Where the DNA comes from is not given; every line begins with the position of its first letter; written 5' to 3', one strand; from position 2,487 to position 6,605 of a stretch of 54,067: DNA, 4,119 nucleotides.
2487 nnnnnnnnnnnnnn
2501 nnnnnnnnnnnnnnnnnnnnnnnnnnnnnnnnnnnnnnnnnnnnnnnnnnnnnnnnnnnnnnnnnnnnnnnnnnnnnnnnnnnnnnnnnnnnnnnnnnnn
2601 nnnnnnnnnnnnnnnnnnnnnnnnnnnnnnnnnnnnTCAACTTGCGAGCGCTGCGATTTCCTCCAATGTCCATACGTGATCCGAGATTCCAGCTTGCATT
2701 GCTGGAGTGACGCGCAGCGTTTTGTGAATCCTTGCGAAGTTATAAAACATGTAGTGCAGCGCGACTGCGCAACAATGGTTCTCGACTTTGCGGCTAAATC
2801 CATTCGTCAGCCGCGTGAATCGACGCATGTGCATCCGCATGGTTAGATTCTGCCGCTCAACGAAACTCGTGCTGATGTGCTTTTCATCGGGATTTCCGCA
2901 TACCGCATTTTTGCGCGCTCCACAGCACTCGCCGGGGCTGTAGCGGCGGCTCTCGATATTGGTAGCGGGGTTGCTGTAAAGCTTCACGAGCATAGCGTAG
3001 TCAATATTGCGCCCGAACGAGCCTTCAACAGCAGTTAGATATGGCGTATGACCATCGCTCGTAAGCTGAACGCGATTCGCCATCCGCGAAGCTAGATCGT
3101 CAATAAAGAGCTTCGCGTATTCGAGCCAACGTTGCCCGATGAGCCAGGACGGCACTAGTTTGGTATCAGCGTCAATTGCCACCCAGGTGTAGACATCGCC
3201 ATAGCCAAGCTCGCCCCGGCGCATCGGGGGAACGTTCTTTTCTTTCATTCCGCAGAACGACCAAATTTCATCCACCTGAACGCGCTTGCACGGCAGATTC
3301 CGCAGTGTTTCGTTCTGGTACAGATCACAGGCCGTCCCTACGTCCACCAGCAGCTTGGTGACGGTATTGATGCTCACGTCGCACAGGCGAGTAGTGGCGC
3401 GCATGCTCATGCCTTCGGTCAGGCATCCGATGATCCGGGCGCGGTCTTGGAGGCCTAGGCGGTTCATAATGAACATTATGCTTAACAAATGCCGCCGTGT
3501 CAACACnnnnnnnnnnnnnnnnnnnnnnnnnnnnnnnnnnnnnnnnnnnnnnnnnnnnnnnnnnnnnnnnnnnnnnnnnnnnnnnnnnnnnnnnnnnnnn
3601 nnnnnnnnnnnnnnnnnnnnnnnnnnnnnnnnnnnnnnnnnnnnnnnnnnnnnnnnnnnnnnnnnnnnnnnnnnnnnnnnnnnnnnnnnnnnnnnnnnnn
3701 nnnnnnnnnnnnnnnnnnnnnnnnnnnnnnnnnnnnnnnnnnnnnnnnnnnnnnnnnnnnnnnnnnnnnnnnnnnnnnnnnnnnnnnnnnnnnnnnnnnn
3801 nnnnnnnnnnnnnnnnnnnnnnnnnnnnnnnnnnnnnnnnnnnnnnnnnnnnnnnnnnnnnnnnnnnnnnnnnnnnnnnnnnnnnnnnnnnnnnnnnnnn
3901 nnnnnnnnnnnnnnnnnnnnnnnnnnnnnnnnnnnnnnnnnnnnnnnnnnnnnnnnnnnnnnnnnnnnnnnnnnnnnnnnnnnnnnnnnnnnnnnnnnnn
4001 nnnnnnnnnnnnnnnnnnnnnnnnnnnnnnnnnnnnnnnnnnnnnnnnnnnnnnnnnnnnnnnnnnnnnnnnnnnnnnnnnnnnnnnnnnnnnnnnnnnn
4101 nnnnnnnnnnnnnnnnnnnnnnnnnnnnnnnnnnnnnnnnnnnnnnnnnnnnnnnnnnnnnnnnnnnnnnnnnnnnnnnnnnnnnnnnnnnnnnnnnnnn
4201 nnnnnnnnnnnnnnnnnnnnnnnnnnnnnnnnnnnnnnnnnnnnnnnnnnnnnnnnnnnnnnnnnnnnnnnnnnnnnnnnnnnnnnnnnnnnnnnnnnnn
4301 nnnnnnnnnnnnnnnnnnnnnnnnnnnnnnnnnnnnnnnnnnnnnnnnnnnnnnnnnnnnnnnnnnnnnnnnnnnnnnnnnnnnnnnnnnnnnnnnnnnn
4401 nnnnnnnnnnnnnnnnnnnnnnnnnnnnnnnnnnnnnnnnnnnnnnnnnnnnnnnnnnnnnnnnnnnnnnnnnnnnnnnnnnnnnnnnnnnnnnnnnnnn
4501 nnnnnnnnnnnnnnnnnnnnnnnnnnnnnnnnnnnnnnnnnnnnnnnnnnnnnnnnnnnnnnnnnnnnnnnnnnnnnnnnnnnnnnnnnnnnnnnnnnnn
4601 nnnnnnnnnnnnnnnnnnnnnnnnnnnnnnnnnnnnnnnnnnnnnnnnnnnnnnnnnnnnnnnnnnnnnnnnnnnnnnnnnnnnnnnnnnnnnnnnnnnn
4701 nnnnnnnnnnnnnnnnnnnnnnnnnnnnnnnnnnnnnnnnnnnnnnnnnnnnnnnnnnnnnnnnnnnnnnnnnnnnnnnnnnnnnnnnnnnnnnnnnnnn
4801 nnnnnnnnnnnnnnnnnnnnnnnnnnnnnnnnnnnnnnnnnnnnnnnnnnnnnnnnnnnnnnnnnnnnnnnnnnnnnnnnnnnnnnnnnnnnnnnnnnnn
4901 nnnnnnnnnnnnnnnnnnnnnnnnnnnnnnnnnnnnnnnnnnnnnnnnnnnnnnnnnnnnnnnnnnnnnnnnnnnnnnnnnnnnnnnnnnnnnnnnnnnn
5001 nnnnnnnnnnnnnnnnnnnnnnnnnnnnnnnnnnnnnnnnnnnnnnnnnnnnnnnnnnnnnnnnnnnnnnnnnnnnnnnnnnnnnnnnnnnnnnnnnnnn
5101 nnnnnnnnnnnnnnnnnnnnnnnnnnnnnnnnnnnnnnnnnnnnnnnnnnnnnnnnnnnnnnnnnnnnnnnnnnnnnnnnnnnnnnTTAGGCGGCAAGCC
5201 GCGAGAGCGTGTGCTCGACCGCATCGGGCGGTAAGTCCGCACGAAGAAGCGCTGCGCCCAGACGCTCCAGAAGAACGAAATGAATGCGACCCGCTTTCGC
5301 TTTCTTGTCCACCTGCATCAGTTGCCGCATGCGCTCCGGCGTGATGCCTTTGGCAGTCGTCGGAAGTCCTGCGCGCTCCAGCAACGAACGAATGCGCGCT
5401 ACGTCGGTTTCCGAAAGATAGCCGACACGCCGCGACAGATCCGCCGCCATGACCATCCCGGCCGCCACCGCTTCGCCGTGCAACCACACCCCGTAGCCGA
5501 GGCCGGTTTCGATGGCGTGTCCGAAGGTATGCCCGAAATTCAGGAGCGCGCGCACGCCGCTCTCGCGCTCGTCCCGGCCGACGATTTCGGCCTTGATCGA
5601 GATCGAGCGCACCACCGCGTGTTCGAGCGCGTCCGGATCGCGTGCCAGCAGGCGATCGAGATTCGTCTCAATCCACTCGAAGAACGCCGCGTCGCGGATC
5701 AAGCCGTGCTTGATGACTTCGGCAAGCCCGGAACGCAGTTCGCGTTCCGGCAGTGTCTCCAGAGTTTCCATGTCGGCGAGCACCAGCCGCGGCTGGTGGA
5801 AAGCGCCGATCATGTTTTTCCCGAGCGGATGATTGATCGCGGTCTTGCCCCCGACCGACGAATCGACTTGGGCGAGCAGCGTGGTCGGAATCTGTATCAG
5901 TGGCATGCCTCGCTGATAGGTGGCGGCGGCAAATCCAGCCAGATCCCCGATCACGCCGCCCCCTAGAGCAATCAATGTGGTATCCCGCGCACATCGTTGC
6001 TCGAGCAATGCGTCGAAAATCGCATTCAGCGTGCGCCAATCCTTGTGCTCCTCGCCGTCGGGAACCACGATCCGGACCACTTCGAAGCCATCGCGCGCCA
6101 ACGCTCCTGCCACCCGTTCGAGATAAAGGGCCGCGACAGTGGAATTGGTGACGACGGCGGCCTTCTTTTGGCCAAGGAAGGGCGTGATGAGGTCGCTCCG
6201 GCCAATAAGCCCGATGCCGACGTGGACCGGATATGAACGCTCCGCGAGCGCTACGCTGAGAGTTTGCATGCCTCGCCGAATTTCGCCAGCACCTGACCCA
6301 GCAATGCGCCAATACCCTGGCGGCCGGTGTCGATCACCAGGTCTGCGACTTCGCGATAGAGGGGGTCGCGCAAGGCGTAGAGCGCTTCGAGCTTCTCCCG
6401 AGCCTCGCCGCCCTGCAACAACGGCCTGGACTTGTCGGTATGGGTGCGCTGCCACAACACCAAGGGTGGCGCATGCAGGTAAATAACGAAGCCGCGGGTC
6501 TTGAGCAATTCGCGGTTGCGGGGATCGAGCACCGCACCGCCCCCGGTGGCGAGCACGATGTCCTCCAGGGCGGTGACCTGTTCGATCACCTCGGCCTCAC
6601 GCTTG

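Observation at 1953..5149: IS1-family element bounded by inverted repeats and a target duplication, carrying four passenger loci, inserted between aroB and gltB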

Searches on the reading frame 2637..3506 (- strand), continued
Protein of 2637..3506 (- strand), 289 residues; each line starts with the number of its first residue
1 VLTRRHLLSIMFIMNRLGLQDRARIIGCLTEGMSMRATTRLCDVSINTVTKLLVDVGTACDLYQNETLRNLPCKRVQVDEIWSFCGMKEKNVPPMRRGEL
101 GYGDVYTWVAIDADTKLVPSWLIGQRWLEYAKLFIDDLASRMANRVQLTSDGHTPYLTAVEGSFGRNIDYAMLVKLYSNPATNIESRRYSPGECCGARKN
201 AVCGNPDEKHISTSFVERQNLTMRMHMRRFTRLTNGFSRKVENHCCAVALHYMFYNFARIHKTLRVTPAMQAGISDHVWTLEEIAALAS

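Call 23: search_protein_families(library=pfam, proteins=[L035:6852-7766:-, L004:5012-5899:-, L079:4923-5810:-, L001:7016-7765:+, L016:7021-7779:+, L052:6921-7700:+, L007:4704-5429:+, L008:3115-3903:+, L022:5156-5947:-, L069:4828-5631:+], max_evalue=0.001)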
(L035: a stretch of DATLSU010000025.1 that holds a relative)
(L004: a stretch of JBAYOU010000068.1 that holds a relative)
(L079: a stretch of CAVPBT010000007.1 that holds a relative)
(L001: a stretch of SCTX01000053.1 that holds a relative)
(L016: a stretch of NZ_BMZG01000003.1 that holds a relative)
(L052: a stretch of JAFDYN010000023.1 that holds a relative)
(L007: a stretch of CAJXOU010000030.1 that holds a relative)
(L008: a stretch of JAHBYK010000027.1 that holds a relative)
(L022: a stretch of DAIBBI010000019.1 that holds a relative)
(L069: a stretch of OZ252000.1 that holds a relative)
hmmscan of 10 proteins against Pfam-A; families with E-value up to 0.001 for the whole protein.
L035:6852-7766:- (304 aa): 1 family
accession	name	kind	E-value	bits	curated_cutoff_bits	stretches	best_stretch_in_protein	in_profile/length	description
PF00227.31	Proteasome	-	0.00016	21.8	22.4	1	39-181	6-145/189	Proteasome subunit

L004:5012-5899:- (295 aa): 1 family
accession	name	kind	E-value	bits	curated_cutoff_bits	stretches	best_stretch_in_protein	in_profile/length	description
PF02518.31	HATPase_c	-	8.5e-05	23.4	26.4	1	143-251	6-103/111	Histidine kinase-, DNA gyrase B-, and HSP90-like ATPase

L079:4923-5810:- (295 aa): 0 families

L001:7016-7765:+ (249 aa): 1 family
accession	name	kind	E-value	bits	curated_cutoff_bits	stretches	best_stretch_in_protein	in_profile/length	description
PF01487.21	DHquinase_I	-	3.5e-50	171.7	22.2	1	23-226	11-228/230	Type I 3-dehydroquinase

L016:7021-7779:+ (252 aa): 1 family
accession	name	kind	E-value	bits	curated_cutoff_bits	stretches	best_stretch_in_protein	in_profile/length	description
PF01936.24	NYN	-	1e-15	58.9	24.2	1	125-215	46-127/145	NYN domain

L052:6921-7700:+ (259 aa): 1 family
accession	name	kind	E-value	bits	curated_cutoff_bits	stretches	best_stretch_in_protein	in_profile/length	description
PF01936.24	NYN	-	6.8e-08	33.6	24.2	1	140-219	40-119/145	NYN domain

L007:4704-5429:+ (241 aa): 0 families

L008:3115-3903:+ (262 aa): 0 families

L022:5156-5947:- (263 aa): 1 family
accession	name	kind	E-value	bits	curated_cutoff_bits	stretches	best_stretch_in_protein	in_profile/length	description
PF17278.7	DUF5343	-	1.4e-06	29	27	1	65-158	33-128/140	Family of unknown function (DUF5343)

L069:4828-5631:+ (267 aa): 0 families

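Call 25: search_protein_families(library=padloc, proteins=[window:2637-3467:-], max_evalue=0.01)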
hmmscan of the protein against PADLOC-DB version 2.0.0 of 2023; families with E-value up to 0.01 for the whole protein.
window:2637-3467:- (276 aa): 0 families

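Call 33: find_encoding_contigs(protein=P0004, flank=6000, max_places=10)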
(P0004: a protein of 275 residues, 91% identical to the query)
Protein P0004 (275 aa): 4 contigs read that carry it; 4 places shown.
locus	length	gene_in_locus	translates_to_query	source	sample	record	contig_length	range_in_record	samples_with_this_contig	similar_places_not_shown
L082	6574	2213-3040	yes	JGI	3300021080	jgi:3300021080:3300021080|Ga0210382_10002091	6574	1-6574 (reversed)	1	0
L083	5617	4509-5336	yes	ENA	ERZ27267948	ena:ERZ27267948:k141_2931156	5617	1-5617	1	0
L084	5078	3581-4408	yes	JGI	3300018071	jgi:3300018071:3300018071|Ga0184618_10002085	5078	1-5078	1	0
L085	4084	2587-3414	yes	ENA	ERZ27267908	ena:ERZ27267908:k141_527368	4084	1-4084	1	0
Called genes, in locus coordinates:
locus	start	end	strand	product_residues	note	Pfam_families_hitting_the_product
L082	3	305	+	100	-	?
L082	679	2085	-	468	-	PF04326:SLFN_AlbA_2, PF13749:HATPase_c_4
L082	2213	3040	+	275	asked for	PF03400:DDE_Tnp_IS1 (faint)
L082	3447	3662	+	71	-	-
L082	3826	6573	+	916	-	?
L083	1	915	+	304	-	?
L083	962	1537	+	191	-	PF13238:AAA_18, PF01202:SKI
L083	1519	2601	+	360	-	PF00465:Fe-ADH, PF13685:Fe-ADH_2, PF01761:DHQ_synthase, PF24621:DHQS_C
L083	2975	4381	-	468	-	PF04326:SLFN_AlbA_2, PF13749:HATPase_c_4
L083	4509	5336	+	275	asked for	PF03400:DDE_Tnp_IS1 (faint)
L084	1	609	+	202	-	?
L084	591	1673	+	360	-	PF00465:Fe-ADH, PF13685:Fe-ADH_2, PF01761:DHQ_synthase, PF24621:DHQS_C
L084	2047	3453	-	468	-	PF04326:SLFN_AlbA_2, PF13749:HATPase_c_4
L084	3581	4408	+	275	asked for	PF03400:DDE_Tnp_IS1 (faint)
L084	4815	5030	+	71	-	-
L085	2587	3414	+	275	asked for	PF03400:DDE_Tnp_IS1 (faint)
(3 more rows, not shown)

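Call 34: find_encoding_contigs(protein=P0008, flank=6000, max_places=10)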
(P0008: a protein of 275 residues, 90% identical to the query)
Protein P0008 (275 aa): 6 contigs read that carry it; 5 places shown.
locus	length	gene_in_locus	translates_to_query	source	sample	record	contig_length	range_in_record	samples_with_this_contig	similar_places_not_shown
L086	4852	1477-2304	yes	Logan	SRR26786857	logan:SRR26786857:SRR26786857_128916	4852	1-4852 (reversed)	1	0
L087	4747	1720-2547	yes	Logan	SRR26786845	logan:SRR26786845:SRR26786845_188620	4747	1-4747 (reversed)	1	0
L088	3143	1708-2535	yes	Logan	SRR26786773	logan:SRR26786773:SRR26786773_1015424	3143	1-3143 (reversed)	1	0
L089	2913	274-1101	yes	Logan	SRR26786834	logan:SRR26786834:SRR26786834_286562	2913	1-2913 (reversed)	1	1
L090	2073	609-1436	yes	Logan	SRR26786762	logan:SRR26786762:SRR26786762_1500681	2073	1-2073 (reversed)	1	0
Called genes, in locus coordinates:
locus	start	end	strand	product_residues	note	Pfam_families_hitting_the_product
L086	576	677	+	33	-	-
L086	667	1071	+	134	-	-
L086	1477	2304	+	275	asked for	-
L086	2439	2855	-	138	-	PF02452:PemK_toxin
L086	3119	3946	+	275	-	PF00215:OMPdecase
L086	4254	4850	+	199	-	?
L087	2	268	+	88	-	?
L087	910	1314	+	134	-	-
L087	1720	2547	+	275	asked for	-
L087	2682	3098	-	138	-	PF02452:PemK_toxin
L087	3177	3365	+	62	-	-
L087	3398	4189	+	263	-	PF00215:OMPdecase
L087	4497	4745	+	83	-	?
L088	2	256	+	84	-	?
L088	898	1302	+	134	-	-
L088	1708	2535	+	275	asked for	-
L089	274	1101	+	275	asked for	-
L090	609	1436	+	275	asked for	-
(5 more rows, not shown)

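Call 42: find_related_loci(query=window:2637-3467:-, collection=metagenome_contigs, flank=5000)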
Query window:2637-3467:- (276 aa) in metagenome_contigs; peptide patterns used: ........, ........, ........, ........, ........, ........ (x = any residue, [..] = any of these).
600 stretches matched a pattern (row limit reached: there are more); 538 encode a relative of the query (tblastn E <= 1e-3); the best 80 are kept; 80 distinct loci.
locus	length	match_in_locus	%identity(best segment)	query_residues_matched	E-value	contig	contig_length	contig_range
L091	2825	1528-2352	91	1-276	0e+0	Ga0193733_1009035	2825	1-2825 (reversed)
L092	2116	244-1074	78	1-275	1e-162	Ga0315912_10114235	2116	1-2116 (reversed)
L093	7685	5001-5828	79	1-276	8e-152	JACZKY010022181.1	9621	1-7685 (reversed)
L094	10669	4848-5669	77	1-275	8e-148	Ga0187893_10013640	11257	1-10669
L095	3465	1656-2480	73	1-275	3e-146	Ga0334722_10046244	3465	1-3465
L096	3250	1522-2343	75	1-275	1e-145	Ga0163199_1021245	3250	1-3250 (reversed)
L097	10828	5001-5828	70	1-276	1e-131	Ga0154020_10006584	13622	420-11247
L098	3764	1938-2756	70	1-275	3e-133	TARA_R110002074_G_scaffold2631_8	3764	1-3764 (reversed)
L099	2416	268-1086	64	1-274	4e-130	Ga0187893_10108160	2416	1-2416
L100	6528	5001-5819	67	1-274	2e-123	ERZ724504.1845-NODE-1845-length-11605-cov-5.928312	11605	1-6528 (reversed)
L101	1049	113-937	63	1-275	1e-135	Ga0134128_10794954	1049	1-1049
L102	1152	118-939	62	1-274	2e-130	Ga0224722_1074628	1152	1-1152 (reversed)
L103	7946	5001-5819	64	1-274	7e-119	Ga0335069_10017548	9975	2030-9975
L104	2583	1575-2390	64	1-274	3e-124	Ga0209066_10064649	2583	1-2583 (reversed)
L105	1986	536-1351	64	1-274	7e-125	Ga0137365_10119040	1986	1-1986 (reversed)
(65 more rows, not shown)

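Call 46: search_dna_similar(query=window:2637-3467:-, collection=plasmids, mode=protein, max_rows=25)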
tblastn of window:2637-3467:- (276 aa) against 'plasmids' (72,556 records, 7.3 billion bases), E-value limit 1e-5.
Records with a match: 20; places in all: 22; records where one place covers at least 80% of the query: 10.
Best place of each record, by identity: 60-80% 4; <60% 16.
By first word of the organism name: Mesorhizobium 6; Deinococcus 5; Bradyrhizobium 2; Acidiphilium 1; Methylocapsa 1; Hoeflea 1; Sphingomonas 1; Bosea 1; Spirosoma 1; Methylobacterium 1.
By predicted mobility (MOB-suite, as given by PLSDB): non-mobilizable 18; conjugative 1; mobilizable 1.
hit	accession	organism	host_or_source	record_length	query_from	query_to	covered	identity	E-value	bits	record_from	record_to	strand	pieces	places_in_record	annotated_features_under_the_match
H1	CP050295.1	Mesorhizobium loti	Oxytropis kamtschatica,cell ...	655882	1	274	99%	61.3%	8e-108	349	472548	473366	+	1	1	IS1 family transposase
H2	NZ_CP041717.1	Acidiphilium multivorum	Cell culture,activated sludge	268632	1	274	99%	56.6%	9e-102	332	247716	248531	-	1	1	IS1 family transposase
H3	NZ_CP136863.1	Methylocapsa polymorpha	Shagnum peat sample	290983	1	274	99%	55.8%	2e-96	317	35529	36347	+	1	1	helix-turn-helix domain-containing protein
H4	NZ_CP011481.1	Hoeflea sp. IMCC20628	-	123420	2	274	99%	53.5%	2e-93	308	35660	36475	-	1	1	IS1 family transposase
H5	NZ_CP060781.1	Sphingomonas daechungensis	single bacterial strain,sediment of a ...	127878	1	275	100%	32.9%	1e-32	133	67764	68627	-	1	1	IS1 family transposase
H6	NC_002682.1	Mesorhizobium japonicum MAFF 303099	-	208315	43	208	60%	48.8%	1e-38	150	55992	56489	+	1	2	none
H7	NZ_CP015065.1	Mesorhizobium ciceri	Astragalus pelecinus,Pure Sample,Plant ...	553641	142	250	39%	67.9%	3e-41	158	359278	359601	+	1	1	none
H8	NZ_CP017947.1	Bosea sp. Tri-49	Oxytropis triphylla,cell culture,root ...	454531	175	274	36%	62.1%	2e-34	139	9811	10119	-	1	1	none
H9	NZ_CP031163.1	Deinococcus wulumuqiensis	cell culture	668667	12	274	95%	23.6%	3e-10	68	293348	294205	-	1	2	IS1 family transposase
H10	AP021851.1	Deinococcus grandis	-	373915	12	270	94%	23.4%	6e-7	58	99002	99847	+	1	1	hypothetical protein (x2)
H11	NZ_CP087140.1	Spirosoma sp. KNUC1025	Brassica napus,single cell,rhizosphere ...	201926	159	274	40%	54.0%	3e-23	134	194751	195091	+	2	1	none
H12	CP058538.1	Deinococcus sp. D7000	seawater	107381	12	270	94%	23.1%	1e-7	60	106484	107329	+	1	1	hypothetical protein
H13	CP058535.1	Deinococcus sp. D7000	seawater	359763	12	270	94%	23.1%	1e-7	60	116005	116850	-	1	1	hypothetical protein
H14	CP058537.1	Deinococcus sp. D7000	seawater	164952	12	270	94%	23.1%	1e-7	60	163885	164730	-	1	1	hypothetical protein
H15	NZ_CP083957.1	Mesorhizobium sp. B1-1-8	cell culture,soil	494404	100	254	56%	35.4%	4e-16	86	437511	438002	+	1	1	none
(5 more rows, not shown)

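Call 100: get_annotated_region(hit=H1, flank=4000)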
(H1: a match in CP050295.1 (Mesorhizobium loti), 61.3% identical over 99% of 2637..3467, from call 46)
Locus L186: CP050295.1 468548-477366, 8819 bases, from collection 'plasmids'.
description: Mesorhizobium loti strain 582 plasmid p_1, complete sequence
organism: Mesorhizobium loti (NCBI taxid 381)
taxonomy: Bacteria; Pseudomonadota; Alphaproteobacteria; Hyphomicrobiales; Phyllobacteriaceae; Mesorhizobium; Mesorhizobium loti
host: -; source: Oxytropis kamtschatica,cell culture,root nodule; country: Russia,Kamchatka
typing (MOB-suite, as given by PLSDB): non-mobilizable; mating-pair formation MPF_T
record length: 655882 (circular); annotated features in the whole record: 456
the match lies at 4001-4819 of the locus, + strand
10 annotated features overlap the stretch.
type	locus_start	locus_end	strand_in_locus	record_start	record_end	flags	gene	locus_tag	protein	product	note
CDS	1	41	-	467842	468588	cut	-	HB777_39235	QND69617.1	Crp/Fnr family transcriptional regulator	-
CDS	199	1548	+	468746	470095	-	hemN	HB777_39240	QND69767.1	oxygen-independent coproporphyrinogen III oxidase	-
CDS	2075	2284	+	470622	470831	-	-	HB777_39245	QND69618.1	histone H1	-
CDS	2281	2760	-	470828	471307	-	-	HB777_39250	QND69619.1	hypothetical protein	-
CDS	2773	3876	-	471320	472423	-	-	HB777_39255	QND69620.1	helix-turn-helix domain-containing protein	-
CDS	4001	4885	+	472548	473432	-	-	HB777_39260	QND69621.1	IS1 family transposase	-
CDS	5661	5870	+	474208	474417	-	-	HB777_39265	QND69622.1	hypothetical protein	-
CDS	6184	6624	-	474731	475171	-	-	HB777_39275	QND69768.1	hypothetical protein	-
CDS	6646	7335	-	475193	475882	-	-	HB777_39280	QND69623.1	DsbA family protein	-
CDS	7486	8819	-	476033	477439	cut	-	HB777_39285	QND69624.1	dicarboxylate/amino acid:cation symporter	-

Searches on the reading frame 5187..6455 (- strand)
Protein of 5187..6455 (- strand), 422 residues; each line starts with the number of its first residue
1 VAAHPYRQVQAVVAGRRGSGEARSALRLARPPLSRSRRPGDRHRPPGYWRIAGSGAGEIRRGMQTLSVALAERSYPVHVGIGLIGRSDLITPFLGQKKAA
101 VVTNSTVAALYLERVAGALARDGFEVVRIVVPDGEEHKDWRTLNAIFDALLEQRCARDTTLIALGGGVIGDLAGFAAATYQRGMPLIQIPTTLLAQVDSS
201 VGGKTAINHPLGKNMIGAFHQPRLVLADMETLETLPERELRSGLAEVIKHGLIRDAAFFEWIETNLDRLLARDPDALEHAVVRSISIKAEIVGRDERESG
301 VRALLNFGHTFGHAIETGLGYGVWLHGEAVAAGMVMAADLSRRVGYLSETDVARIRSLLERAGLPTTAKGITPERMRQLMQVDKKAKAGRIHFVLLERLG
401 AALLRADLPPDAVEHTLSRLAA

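Call 7: search_protein_families(library=pfam, proteins=[window:5187-6455:-], max_evalue=0.1)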
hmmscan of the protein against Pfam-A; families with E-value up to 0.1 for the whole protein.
window:5187-6455:- (422 aa): 4 families
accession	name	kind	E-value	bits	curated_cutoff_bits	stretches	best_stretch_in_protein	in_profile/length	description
PF24621.2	DHQS_C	-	9e-54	181.8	27.6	1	243-386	1-144/144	3-dehydroquinate synthase C-terminal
PF01761.26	DHQ_synthase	-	2.8e-51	172.5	24.2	1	129-241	2-114/115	3-dehydroquinate synthase N-terminal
PF13685.12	Fe-ADH_2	-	1.3e-09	38.6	28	1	88-193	11-108/149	Iron-containing alcohol dehydrogenase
PF00465.25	Fe-ADH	-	2.6e-08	34.1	31.3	1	89-193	16-131/168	Iron-containing alcohol dehydrogenase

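Call 45: find_encoding_contigs(protein=window:5187-6269:-, flank=6000, max_places=10)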
Protein window:5187-6269:- (360 aa): no gene with exactly this product is on record in the collection.
